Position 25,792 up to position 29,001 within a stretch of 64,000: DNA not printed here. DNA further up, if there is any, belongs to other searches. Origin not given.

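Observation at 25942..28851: Solitary 969-aa N6-adenine methyltransferase fusion with a nuclease-like N-terminus and a roughly 470-aa uncharacterised C-terminal half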

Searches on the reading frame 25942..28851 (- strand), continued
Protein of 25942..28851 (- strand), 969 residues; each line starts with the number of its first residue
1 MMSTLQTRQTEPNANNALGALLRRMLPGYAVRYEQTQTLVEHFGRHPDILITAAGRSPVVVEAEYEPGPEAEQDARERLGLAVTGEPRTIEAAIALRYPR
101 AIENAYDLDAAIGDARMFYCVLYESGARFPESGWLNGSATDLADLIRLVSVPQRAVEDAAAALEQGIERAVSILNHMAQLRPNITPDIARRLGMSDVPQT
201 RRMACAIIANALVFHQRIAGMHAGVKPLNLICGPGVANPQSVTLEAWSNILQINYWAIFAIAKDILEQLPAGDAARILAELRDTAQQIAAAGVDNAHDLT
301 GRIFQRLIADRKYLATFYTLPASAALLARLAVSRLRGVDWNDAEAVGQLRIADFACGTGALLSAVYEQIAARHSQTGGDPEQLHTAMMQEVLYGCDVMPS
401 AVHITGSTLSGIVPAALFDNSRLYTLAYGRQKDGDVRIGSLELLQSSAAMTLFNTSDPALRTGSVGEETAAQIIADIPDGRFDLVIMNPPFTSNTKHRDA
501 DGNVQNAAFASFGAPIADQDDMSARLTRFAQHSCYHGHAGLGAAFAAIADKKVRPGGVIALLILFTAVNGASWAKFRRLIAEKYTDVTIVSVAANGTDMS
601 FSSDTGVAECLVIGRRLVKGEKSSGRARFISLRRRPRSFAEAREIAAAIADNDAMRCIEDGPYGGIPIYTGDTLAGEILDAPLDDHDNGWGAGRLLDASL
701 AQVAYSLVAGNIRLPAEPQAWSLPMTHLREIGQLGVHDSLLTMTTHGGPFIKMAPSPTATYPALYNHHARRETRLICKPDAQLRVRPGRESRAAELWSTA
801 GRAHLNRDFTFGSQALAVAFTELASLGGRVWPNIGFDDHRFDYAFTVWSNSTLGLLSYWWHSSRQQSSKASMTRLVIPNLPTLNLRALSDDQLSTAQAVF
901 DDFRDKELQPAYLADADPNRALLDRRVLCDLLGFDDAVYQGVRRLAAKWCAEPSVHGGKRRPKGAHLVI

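Call 44: predict_structure(alignment_id=A3)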
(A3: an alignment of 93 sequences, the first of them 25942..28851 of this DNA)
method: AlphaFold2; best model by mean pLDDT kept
length: 969 residues; sequences in the alignment: 93
mean_pLDDT: 88.8   pTM: 0.91
mean pLDDT of the five models: 88.8, 87.5, 86.7, 86.7, 86.2
residues with pLDDT >= 90: 621; 70-90: 273; 50-70: 46; < 50: 29
segments of 3 or more residues with pLDDT < 50: 312-315, 462-471, 495-505
pLDDT, mean of each block of 10 residues (from residue 1): 66 94 88 81 84 91 89 95 90 95 91 94 94 94 92 84 90 92 85 76 88 89 91 93 93 80 90 95 91 67 59 62 95 96 96 89 94 88 92 87 81 84 87 88 91 58 45 81 94 51 52 74 89 87 94 98 93 94 97 91 85 97 95 93 95 90 92 96 91 93 94 87 96 93 91 94 93 95 96 96 95 95 94 96 98 96 89 90 97 98 97 97 98 96 96 92 94
secondary structure, 60 per line:
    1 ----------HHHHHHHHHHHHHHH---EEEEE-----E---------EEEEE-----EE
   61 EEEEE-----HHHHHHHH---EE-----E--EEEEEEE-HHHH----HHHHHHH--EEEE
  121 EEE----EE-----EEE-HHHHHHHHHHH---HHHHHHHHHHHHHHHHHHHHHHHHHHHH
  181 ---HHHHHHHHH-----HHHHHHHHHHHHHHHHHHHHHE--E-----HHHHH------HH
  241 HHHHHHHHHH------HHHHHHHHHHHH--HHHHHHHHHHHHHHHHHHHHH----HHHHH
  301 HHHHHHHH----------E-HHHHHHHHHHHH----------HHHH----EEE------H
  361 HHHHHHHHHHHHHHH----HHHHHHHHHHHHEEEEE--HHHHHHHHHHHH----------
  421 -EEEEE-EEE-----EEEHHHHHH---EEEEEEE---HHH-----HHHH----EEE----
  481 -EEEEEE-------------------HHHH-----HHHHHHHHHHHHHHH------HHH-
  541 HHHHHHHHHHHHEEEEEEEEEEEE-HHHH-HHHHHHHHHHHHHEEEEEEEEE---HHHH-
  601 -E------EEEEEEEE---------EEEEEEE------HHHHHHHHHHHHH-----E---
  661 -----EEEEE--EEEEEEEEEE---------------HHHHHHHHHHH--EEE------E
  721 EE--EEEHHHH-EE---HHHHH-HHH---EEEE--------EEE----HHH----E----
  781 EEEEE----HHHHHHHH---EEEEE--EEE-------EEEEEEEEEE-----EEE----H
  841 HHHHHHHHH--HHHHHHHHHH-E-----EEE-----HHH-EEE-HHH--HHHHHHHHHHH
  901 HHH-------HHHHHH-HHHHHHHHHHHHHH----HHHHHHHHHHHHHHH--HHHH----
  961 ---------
elements in order (helices of 4 or more, strands of 3 or more residues): H11-25 E29-33 E49-53 E59-65 H71-78 E92-98 H100-103 H108-114 E117-123 E135-137 H139-149 H153-180 H184-192 H198-218 H228-232 H239-250 H257-268 H271-291 H296-308 H321-332 H343-346 E351-353 H360-375 H380-391 E392-396 H399-410 E422-426 E428-430 E436-438 H439-444 E448-454 H466-469 E474-476 E482-487 H507-510 H516-530 H541-552 E553-564 H566-569 H571-583 E584-592 H596-599 E609-616 E626-632 H639-651 E666-670 E673-682 H698-708 E711-713 E720-722 E725-727 H728-731 H738-742 E750-753 E762-764 E781-785 H790-797 E801-805 E808-810 E818-827 E833-835 H840-849 H852-861 E869-871 E881-883 H890-903 H911-916 H918-931 H936-950 H953-956

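Call 56: fold_search(model_id=the predicted structure, library=pdb)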
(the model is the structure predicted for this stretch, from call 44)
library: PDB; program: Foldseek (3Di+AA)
matches with E <= 10: 895; with E <= 0.001: 87
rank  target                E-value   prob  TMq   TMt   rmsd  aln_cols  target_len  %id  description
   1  3s1s                  2.6e-15  1.00  0.35  0.38  15.9      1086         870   11  Characterization and crystal structure of the type IIG restriction endonuclease BpuSI (released 2011-07-13)
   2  7lni_A                1.2e-13  1.00  0.39  0.65   7.7       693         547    9  SeMet CamA Adenine Methyltransferase Complexed to Cognate Substrate DNA (released 2021-05-19)
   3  8fs1_A                6.5e-13  1.00  0.38  0.64   8.8       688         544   10  CamA Adenine Methyltransferase Complexed to Cognate Substrate DNA and Inhibitor 11a (YD905) (released 2023-05-10)
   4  8cxs_A                7.1e-13  1.00  0.38  0.63   8.1       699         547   10  CamA Adenine Methyltransferase Complexed to Cognate Substrate DNA and Inhibitor MTA (released 2023-01-11)
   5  7lo5_C                7.5e-13  1.00  0.36  0.35   8.9       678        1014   14  cryoEM structure DrdV-DNA complex (released 2021-03-17)
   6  8cxw_A                8.2e-13  1.00  0.38  0.64   7.9       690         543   10  CamA Adenine Methyltransferase Complexed to Cognate Substrate DNA and Inhibitor piclidenoson (Compound 4) (released 2023-01-11)
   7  8cy2_A                9.1e-13  1.00  0.38  0.63   8.7       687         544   10  CamA Adenine Methyltransferase Complexed to Cognate Substrate DNA and Inhibitor APNEA (Compound 9) (released 2023-01-11)
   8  7rfm_B                1.2e-12  1.00  0.38  0.62   9.5       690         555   10  CamA Adenine Methyltransferase Complexed to Cognate Substrate DNA and Inhibitor EPZ004777 (released 2021-09-15)
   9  7rfn_A                1.2e-12  1.00  0.38  0.63   8.8       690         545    9  CamA Adenine Methyltransferase Complexed to Cognate Substrate DNA and Inhibitor SGC8158 (released 2021-09-15)
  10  8cxw_B                1.3e-12  1.00  0.39  0.64   8.1       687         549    9  CamA Adenine Methyltransferase Complexed to Cognate Substrate DNA and Inhibitor piclidenoson (Compound 4) (released 2023-01-11)
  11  7rfl_A                1.3e-12  1.00  0.38  0.64   8.1       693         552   10  CamA Adenine Methyltransferase Complexed to Cognate Substrate DNA and Inhibitor SGC0946 (released 2021-09-15)
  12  7rfn_C                1.3e-12  1.00  0.37  0.62   8.4       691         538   10  CamA Adenine Methyltransferase Complexed to Cognate Substrate DNA and Inhibitor SGC8158 (released 2021-09-15)
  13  7lni_B                1.5e-12  1.00  0.39  0.64   7.9       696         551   10  SeMet CamA Adenine Methyltransferase Complexed to Cognate Substrate DNA (released 2021-05-19)
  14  7lni_C                1.6e-12  1.00  0.37  0.62   8.5       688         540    9  SeMet CamA Adenine Methyltransferase Complexed to Cognate Substrate DNA (released 2021-05-19)
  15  8q56_A                1.9e-12  1.00  0.44  0.36  10.0       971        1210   12  PglX methyltransferase of Salmonella BREX phage defence system (aka BrxX) bound to inhibitor Ocr (released 2024-08-21)
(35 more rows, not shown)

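Call 58: search_protein_families(library=pfam, alignment_id=A2, max_evalue=0.1)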
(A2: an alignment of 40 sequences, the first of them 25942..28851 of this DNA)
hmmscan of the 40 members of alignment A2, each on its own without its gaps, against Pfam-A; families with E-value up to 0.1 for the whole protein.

A. member 1, window:25942-28851:- (969 aa): 4 families
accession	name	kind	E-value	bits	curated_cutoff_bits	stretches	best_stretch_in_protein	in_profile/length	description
PF07669.17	Eco57I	-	7.2e-05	23.4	25.3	1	392-591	3-164/171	Eco57I restriction-modification methylase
PF05175.20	MTS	-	0.00014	21.9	23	1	466-497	83-114/170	Methyltransferase small domain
PF02384.22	N6_Mtase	-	0.012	15.4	20.4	0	479-539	123-175/311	N-6 DNA Methylase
PF23525.1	Methyltransf_36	-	0.027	14.1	27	1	351-410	44-97/268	AprA MT2-like domain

B. families by the number of members that match (of 40 scanned): 13 families
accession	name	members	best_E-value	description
PF07669.17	Eco57I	36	7.2e-14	Eco57I restriction-modification methylase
PF05175.20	MTS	32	5.9e-06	Methyltransferase small domain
PF02384.22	N6_Mtase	17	1.4e-05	N-6 DNA Methylase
PF23525.1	Methyltransf_36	9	0.0019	AprA MT2-like domain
PF20473.4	MmeI_Mtase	5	0.00015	MmeI, DNA-methyltransferase domain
PF13649.12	Methyltransf_25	3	0.018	Methyltransferase domain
PF01170.24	UPF0020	2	0.051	RMKL-like, methyltransferase domain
PF05869.16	Dam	1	0.019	DNA N-6-adenine-methyltransferase (Dam)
PF22170.1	AnkX_ins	1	0.021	Phosphocholine transferase AnkX insertion domain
PF09163.16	Form-deh_trans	1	0.036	Formate dehydrogenase N, transmembrane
PF02346.21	Vac_Fusion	1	0.038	Chordopoxvirus multifunctional envelope protein A27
PF20634.2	IFNGR1_transm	1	0.052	Interferon gamma receptor 1, transmembrane region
PF14509.12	GH97_C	1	0.095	Glycosyl-hydrolase 97 C-terminal, oligomerisation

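Call 67: search_dna_similar(query=window:25942-28851:-, collection=phages, mode=protein, max_rows=10)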
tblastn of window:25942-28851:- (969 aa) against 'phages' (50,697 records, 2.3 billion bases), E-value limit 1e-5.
Records with a match: 11; places in all: 11; records where one place covers at least 80% of the query: 0.
Best place of each record, by identity: <60% 11.
By first word of the organism name: Halorubrum 10; Hardygib1 1.
By host as written in the record: Halorubrum sp. 7; Halorubrum sodomense 2; Haloferax gibbonsii Ma2.38 1; Halorubrum sp. LN27 1.
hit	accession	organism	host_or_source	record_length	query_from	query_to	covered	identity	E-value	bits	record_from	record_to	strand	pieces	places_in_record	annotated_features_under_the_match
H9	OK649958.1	Hardygib1 virus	Haloferax gibbonsii Ma2.38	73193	201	632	45%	24.9%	2e-13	81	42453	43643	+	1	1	DNA methylase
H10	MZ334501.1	Halorubrum sodomense tailed virus 4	Halorubrum sodomense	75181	201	632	45%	24.9%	2e-13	81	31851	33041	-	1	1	type IIG restriction modification enzyme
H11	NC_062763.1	Halorubrum sodomense tailed virus 4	Halorubrum sodomense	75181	201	632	45%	24.9%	2e-13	81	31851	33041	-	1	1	type IIG restriction modification enzyme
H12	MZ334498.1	Halorubrum virus HRTV-20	Halorubrum sp.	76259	201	632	45%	24.9%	2e-13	81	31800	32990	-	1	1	type IIG restriction modification enzyme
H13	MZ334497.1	Halorubrum virus HRTV-18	Halorubrum sp.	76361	201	632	45%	24.9%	2e-13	81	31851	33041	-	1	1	type IIG restriction modification enzyme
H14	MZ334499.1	Halorubrum virus HRTV-22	Halorubrum sp.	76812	201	632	45%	24.9%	2e-13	81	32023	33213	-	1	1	type IIG restriction modification enzyme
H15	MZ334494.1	Halorubrum virus HRTV-19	Halorubrum sp.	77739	201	632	45%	24.9%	2e-13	81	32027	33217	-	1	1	type IIG restriction modification enzyme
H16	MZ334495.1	Halorubrum virus HRTV-23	Halorubrum sp.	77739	201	632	45%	24.9%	2e-13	81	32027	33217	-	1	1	type IIG restriction modification enzyme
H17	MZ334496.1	Halorubrum tailed virus 10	Halorubrum sp.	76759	193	632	45%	24.1%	6e-14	83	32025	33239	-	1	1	type IIG restriction modification enzyme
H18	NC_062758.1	Halorubrum tailed virus 10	Halorubrum sp.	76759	193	632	45%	24.1%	6e-14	83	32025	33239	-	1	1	type IIG restriction modification enzyme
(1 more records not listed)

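Call 68: fold_search(model_id=the predicted structure, library=viral)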
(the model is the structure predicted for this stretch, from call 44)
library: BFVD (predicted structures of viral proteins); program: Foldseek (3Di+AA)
matches with E <= 10: 524; with E <= 0.001: 33
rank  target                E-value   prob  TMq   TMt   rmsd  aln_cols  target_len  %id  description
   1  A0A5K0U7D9            3.9e-13  1.00  0.41  0.40   8.8       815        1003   11  site-specific DNA-methyltransferase (adenine-specific) [Yasminevirus sp. GU-2018]
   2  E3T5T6                1.2e-11  1.00  0.31  0.31  12.8       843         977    8  Putative type I restriction modification enzyme, M and S domains [Cafeteria roenbergensis virus (strain BV-PW1)]
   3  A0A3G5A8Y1            5.1e-11  1.00  0.27  0.26  20.2       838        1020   11  site-specific DNA-methyltransferase (adenine-specific) [Hyperionvirus sp.]
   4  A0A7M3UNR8            5.3e-11  1.00  0.32  0.36  15.5       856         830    9  site-specific DNA-methyltransferase (adenine-specific) [Pyramimonas orientalis virus]
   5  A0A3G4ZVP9            7.1e-11  1.00  0.27  0.31  20.0       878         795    9  site-specific DNA-methyltransferase (adenine-specific) [Dasosvirus sp.]
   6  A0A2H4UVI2            8.1e-11  1.00  0.38  0.40  10.7       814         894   10  site-specific DNA-methyltransferase (adenine-specific) [Bodo saltans virus]
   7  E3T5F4                1.6e-10  1.00  0.35  0.40  12.1       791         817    9  site-specific DNA-methyltransferase (adenine-specific) [Cafeteria roenbergensis virus (strain BV-PW1)]
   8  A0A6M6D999            3.2e-10  1.00  0.34  0.48  12.9       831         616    9  (no name in the UniProt tables at hand)
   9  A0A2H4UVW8            3.4e-10  1.00  0.29  0.29  15.5       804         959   11  site-specific DNA-methyltransferase (adenine-specific) [Bodo saltans virus]
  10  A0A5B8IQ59            6.3e-10  1.00  0.30  0.32  12.7       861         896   11  Type I restriction modification DNA specificity domain protein [Mimiviridae sp. ChoanoV1]
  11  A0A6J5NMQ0            1.6e-09  1.00  0.34  0.38  12.8       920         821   11  site-specific DNA-methyltransferase (adenine-specific) [uncultured Caudovirales phage]
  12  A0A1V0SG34            2.2e-09  1.00  0.36  0.27   9.4       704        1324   12  site-specific DNA-methyltransferase (adenine-specific) [Hokovirus HKV1]
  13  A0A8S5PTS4            2.9e-08  1.00  0.40  0.44  13.1      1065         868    9  site-specific DNA-methyltransferase (adenine-specific) [Siphoviridae sp. ct0yh16]
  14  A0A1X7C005            1.6e-07  1.00  0.33  0.25  11.1       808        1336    9  (no name in the UniProt tables at hand)
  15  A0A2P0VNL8            2.5e-07  1.00  0.26  0.50   9.5       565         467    8  Putative N-6 adenine-specific DNA methylase [Tetraselmis virus 1]
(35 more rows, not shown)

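Call 73: find_related_loci(query=A3, collection=viral_contigs, flank=6000)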
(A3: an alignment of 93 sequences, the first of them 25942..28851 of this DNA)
Query A3 (969 aa) in viral_contigs; peptide patterns used: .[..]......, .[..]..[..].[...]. (x = any residue, [..] = any of these).
7 stretches matched a pattern, but none encodes a relative of the query by tblastn (E <= 1e-3).

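Call 74: search_protein_families(library=pfam, proteins=[L017:11178-11654:+, L017:10984-11277:+, L012:13718-14185:+], max_evalue=5)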
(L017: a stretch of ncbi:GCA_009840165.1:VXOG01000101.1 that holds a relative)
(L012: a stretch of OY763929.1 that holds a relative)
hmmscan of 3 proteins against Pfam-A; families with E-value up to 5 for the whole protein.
L017:11178-11654:+ (158 aa): 0 families

L017:10984-11277:+ (97 aa): 0 families

L012:13718-14185:+ (155 aa): 0 families

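Call 76: get_annotated_region(hit=H10, flank=3000)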
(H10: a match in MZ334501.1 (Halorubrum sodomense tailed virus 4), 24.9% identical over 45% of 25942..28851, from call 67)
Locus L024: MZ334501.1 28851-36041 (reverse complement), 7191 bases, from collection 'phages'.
description: Halorubrum sodomense tailed virus 4 isolate HSTV-4/6, complete genome.
organism: Halorubrum sodomense tailed virus 4 (NCBI taxid 2878013)
taxonomy: Viruses; Duplodnaviria; Heunggongvirae; Uroviricota; Caudoviricetes; Thumleimavirales; Hafunaviridae; Haloferacalesvirus; Haloferacalesvirus HSTV4
host: Halorubrum sodomense; source: solar saltern; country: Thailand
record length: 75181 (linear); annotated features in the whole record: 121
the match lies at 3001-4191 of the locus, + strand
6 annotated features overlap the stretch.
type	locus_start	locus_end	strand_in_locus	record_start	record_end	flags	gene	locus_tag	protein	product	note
CDS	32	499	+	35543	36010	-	-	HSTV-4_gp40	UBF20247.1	winged HTH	-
CDS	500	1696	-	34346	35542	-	-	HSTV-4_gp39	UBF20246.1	integrase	-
tRNA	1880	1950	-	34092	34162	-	-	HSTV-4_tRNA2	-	tRNA-Thr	tRNA-Thr (anticodon GGT)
CDS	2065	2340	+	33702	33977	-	-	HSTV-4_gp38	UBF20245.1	hypothetical protein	-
CDS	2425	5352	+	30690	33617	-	-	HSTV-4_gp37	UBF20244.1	type IIG restriction modification enzyme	-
CDS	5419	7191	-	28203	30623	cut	-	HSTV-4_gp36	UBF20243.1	class II ribonucleotide reductase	-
